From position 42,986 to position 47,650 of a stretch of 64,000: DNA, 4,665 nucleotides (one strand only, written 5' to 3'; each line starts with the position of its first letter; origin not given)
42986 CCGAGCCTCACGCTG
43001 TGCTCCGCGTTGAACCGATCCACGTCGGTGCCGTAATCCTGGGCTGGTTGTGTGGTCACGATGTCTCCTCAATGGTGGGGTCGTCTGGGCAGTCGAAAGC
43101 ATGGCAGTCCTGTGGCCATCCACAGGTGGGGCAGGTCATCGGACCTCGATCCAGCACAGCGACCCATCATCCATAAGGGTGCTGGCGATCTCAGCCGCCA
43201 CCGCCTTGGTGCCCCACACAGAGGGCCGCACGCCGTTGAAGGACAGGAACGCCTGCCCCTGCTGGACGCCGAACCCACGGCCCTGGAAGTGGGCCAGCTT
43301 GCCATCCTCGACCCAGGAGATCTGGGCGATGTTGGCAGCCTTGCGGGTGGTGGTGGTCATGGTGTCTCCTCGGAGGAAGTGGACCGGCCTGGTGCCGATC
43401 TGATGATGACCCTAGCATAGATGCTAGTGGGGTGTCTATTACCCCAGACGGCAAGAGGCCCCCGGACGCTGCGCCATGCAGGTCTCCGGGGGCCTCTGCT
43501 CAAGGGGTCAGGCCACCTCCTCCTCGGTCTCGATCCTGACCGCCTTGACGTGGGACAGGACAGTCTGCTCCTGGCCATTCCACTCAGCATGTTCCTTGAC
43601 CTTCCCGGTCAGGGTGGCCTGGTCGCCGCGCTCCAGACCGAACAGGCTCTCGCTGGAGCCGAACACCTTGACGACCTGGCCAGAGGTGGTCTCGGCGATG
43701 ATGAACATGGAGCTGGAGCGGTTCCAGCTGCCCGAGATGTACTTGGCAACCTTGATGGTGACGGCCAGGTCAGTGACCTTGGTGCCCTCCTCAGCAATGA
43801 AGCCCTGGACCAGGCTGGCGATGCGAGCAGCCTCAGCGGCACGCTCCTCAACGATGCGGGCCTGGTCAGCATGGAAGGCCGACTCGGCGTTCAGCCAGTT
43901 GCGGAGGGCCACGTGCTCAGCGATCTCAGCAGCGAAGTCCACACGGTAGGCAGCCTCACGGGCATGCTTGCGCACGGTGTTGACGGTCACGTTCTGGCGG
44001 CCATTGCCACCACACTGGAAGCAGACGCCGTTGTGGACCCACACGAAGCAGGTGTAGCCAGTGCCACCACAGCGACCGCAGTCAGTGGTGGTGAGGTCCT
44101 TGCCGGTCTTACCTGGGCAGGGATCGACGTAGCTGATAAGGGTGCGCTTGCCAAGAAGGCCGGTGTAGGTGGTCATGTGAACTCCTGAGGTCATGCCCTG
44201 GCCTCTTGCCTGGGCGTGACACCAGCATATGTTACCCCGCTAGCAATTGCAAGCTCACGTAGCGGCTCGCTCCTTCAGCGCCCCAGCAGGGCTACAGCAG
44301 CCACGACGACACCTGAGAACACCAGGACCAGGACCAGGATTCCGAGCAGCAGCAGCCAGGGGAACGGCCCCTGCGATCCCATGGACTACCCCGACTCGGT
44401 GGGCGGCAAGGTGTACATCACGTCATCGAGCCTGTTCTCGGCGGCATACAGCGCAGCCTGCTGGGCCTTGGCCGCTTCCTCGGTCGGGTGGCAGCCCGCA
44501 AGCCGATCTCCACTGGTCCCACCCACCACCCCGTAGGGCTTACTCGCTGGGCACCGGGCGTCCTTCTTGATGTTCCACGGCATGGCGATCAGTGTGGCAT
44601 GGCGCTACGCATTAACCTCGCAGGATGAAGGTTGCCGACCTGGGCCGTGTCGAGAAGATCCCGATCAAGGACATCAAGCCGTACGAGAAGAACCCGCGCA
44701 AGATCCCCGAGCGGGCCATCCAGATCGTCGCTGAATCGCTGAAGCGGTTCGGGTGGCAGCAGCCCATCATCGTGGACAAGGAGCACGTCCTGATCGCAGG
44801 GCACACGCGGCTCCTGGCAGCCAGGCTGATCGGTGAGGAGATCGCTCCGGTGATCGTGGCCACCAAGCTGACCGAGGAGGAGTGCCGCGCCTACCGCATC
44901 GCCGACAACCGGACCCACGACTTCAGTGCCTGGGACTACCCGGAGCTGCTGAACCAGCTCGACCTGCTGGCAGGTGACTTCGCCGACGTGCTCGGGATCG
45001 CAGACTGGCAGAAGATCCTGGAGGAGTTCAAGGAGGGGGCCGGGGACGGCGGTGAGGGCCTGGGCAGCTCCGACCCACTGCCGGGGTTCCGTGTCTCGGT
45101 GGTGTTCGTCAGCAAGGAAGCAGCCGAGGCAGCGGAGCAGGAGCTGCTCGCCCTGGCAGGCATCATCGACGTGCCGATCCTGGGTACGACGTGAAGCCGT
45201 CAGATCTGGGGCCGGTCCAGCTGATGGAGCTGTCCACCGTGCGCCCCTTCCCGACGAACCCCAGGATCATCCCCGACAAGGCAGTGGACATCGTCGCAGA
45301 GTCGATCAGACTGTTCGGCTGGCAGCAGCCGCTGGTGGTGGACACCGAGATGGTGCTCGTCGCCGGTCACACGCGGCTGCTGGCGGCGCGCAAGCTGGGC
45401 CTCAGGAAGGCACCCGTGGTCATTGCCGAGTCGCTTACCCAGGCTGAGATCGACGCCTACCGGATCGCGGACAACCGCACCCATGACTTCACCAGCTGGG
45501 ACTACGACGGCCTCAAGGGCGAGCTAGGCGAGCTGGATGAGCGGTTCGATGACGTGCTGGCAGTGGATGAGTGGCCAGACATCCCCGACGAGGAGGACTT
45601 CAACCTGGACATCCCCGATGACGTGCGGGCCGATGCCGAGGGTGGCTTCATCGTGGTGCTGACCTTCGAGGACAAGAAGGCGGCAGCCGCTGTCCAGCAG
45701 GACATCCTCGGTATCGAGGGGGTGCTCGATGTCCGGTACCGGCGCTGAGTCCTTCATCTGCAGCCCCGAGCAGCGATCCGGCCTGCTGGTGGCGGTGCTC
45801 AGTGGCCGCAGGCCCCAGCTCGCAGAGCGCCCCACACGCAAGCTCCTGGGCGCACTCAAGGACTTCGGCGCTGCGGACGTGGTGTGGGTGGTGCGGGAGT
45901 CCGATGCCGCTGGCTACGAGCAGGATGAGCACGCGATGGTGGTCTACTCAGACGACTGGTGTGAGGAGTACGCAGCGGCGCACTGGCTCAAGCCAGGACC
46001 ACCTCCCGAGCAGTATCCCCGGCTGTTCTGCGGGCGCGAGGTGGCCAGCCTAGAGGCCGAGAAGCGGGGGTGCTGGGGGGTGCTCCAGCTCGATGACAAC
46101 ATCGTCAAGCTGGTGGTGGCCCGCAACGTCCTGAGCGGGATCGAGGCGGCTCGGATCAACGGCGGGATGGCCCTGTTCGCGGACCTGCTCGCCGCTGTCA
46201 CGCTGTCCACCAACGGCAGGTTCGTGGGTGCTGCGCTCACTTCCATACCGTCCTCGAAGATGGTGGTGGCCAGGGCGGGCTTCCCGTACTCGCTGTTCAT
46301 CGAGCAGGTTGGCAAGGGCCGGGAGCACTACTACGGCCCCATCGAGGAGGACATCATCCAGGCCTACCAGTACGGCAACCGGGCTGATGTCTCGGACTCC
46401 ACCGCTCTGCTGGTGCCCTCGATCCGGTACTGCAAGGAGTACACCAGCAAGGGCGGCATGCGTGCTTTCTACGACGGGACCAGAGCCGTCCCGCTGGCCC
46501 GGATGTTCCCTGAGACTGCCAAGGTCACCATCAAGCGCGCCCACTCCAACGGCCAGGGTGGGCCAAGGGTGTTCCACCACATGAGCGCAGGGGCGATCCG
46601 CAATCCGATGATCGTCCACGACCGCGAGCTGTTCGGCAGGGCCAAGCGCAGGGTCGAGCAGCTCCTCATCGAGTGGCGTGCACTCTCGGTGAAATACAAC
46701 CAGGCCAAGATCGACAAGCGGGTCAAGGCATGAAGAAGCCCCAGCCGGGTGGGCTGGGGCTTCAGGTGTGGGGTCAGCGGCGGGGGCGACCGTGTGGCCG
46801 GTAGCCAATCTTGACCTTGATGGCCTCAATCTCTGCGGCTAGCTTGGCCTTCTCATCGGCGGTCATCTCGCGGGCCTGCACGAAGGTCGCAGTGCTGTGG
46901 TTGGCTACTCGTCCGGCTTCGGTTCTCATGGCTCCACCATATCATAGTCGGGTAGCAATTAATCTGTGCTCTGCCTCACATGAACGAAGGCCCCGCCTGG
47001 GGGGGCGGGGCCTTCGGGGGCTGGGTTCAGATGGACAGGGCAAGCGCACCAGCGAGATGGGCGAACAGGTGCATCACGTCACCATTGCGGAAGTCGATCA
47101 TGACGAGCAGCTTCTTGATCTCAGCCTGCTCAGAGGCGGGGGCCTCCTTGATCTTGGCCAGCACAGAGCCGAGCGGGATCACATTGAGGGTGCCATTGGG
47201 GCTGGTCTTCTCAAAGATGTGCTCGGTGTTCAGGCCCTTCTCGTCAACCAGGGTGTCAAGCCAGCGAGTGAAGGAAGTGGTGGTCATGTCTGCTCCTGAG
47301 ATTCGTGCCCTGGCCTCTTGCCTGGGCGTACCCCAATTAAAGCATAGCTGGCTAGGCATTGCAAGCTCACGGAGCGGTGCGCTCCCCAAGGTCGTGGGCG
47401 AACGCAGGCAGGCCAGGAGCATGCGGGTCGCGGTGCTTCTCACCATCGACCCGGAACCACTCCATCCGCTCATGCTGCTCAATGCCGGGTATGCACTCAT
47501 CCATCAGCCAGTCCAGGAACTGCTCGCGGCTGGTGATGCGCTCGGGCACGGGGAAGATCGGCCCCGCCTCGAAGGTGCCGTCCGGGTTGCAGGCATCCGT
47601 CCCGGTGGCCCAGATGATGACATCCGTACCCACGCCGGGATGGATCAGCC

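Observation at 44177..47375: Near-identical promoter plus 5' leader cassette duplicated upstream of two unrelated genes (43508-44176 and 47027-47286)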

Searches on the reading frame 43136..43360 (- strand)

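Call 13: search_protein_families(library=pfam, proteins=[window:43136-43360:-], max_evalue=0.01)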
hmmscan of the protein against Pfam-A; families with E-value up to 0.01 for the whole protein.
window:43136-43360:- (74 aa): 0 families

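Call 14: search_protein_families(library=phrogs, proteins=[window:43136-43360:-], max_evalue=0.001)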
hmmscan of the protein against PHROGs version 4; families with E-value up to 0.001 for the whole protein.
window:43136-43360:- (74 aa): 1 family
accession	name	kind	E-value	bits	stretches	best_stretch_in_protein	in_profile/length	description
phrog_12426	-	unknown function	1.2e-12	48.4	1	8-72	6-74/76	-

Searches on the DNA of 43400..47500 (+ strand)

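Call 4: search_dna_similar(query=window:43400-47500:+, collection=phages, mode=near, max_rows=30)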
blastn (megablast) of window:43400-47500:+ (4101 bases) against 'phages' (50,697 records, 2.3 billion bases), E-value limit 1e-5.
No match.

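Call 82: build_rna_model(alignment_id=A4, structure=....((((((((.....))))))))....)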
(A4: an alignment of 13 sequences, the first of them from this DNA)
Model R1 built from alignment A4 (13 sequences, 29 columns); structure: as given.
model positions 29; base pairs 8; branch points 0; effective number of sequences 13; information 0.92 bits per position. Calibrated on 0.2 Mb of random sequence (short: E-values are rough).
structure used (alignment columns):
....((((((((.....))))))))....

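Call 83: search_with_rna_model(model_id=R1, source=window, filters=off, max_evalue=10)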
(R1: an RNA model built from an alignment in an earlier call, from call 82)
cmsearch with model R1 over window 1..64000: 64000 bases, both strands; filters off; matches with E-value up to 10: 53.
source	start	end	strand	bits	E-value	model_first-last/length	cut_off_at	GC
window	47303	47331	-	34.2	2.9e-06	1-29/29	no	0.69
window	44191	44219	-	33.3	4.8e-06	1-29/29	no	0.66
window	43377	43405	-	32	1e-05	1-29/29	no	0.62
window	63563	63591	-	29.3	5e-05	1-29/29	no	0.76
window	33818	33850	-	17.4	0.048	1-29/29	no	0.61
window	60270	60284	-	15.8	0.12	8-22/29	no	0.8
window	59679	59713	+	14.3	0.29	1-29/29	no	0.71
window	57095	57119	-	13.9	0.37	1-29/29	no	0.76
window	39346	39383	-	12.5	0.8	1-29/29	no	0.68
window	38633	38667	+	12.1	1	1-29/29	no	0.74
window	44807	44831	-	12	1.1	1-29/29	no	0.72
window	35516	35538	-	11.8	1.2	1-29/29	no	0.7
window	550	578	+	11.6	1.4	1-29/29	no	0.62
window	4510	4538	+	11.5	1.4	1-29/29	no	0.72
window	62747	62776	+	11.5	1.4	1-29/29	no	0.8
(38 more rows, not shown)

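Call 88: search_dna_similar(query=window:44165-44290:-, collection=phages, mode=distant, max_evalue=1, max_rows=10)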
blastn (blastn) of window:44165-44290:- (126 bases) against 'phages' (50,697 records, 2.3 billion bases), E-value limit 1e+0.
No match.

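Call 101: search_with_rna_model(model_id=R1, sources=[L016, L017, L018, L019, L021, L022, L023, L024, L025, L026, L027, L028, L029, L030, L031, L032, L033, L034, L035, L036, L037, L038, L039, L040, L041, L042, L043, L044, L045, L046, L047, L048, L049, L050, L051, L052, L053, L054, L055, L056, L057, L058, L059, L060, L061, L062, L063, L064, L065, L066, L067, L068, L069, L070, L071, L072, L073, L074, L075, L076, L078, L079, L080, L081, L082, L083, L084, L085, L086, L087, L088, L089, L003, L157, L204], max_evalue=1)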
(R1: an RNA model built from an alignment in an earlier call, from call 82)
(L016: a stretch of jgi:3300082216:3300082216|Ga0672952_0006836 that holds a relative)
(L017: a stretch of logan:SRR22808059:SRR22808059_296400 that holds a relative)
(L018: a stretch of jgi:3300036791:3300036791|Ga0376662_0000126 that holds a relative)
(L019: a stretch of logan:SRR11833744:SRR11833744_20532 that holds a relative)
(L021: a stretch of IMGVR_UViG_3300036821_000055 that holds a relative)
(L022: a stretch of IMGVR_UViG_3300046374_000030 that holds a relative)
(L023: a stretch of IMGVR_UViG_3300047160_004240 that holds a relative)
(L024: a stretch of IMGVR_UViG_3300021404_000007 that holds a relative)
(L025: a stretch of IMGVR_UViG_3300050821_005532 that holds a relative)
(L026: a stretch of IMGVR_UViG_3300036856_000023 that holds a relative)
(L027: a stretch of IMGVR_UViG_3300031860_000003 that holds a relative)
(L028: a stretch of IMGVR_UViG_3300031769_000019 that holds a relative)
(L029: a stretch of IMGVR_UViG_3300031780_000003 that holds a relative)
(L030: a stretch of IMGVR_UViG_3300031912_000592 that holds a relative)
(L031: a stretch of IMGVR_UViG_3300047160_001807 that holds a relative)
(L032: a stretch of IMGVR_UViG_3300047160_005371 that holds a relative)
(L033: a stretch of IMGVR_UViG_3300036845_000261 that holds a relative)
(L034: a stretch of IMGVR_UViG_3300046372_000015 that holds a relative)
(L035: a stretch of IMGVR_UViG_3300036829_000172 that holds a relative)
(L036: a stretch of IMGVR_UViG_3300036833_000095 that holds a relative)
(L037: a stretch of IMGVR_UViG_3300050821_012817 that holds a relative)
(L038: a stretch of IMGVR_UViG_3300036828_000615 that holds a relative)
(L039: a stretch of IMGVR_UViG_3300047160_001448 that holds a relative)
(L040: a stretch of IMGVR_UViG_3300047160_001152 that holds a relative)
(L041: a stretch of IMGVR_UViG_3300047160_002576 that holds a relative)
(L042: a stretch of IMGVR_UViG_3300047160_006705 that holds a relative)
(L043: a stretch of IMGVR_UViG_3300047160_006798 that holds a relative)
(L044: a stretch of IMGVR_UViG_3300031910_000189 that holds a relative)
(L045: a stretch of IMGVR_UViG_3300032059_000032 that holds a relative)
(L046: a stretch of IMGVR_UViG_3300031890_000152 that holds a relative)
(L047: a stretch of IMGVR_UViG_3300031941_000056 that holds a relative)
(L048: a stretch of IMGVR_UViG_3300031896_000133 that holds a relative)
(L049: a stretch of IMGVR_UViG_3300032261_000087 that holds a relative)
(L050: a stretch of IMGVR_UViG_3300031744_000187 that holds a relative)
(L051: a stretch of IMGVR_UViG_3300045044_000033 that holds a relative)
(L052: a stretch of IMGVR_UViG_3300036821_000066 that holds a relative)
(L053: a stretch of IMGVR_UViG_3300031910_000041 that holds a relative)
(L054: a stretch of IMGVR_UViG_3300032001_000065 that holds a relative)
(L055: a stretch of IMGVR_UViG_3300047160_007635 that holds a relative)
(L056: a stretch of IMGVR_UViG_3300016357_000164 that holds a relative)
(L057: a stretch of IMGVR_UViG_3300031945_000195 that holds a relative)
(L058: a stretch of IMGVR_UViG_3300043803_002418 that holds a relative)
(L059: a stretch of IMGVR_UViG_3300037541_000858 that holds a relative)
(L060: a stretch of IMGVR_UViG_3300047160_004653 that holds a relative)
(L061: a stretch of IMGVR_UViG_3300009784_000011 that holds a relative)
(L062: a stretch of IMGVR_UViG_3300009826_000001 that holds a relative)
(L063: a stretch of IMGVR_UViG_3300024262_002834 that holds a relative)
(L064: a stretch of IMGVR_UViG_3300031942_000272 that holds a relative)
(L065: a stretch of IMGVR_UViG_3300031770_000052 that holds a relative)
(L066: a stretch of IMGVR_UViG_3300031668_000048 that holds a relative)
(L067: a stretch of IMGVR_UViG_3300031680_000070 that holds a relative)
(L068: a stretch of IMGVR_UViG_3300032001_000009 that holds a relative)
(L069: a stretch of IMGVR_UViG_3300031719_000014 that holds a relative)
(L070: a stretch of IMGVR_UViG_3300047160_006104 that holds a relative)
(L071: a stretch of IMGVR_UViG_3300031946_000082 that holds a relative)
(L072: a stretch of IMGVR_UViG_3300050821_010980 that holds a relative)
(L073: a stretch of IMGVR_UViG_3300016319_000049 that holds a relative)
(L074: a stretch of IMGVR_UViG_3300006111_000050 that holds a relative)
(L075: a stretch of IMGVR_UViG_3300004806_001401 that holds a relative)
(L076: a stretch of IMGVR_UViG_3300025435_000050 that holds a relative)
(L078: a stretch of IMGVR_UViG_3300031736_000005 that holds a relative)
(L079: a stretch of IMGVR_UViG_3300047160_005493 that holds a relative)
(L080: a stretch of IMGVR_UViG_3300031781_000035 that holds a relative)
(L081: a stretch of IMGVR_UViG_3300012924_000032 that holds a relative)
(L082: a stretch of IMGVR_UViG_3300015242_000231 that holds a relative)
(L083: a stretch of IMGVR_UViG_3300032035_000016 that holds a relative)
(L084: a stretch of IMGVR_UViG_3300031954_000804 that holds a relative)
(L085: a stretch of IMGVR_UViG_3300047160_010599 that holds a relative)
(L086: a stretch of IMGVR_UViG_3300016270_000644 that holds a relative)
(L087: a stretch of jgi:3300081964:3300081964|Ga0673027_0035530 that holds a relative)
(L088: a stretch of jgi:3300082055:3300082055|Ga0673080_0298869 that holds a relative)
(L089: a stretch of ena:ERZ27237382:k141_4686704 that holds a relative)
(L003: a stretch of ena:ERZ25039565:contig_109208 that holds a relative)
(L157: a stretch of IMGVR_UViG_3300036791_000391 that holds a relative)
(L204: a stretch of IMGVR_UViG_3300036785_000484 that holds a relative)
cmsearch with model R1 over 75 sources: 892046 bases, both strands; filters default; matches with E-value up to 1: 13.
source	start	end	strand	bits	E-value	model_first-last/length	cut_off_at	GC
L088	370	398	+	34.5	3.4e-05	1-29/29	no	0.76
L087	1896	1924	+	33.6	5.8e-05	1-29/29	no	0.72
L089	72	100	+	33.6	5.8e-05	1-29/29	no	0.72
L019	15598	15626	+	32.1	0.00013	1-29/29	no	0.66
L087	1090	1118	+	31.9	0.00015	1-29/29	no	0.62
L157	2925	2953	+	30.7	0.00031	1-29/29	no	0.62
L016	6567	6595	-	30.5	0.00035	1-29/29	no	0.72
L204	7929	7957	-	28.5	0.0011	1-29/29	no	0.72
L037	2295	2323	+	26.6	0.0033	1-29/29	no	0.69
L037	5096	5124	-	26.5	0.0034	1-29/29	no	0.62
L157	5176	5204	+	24.8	0.0094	1-29/29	no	0.69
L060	1390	1418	-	20.4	0.12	1-29/29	no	0.55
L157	1627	1655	-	18.3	0.4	1-29/29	no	0.79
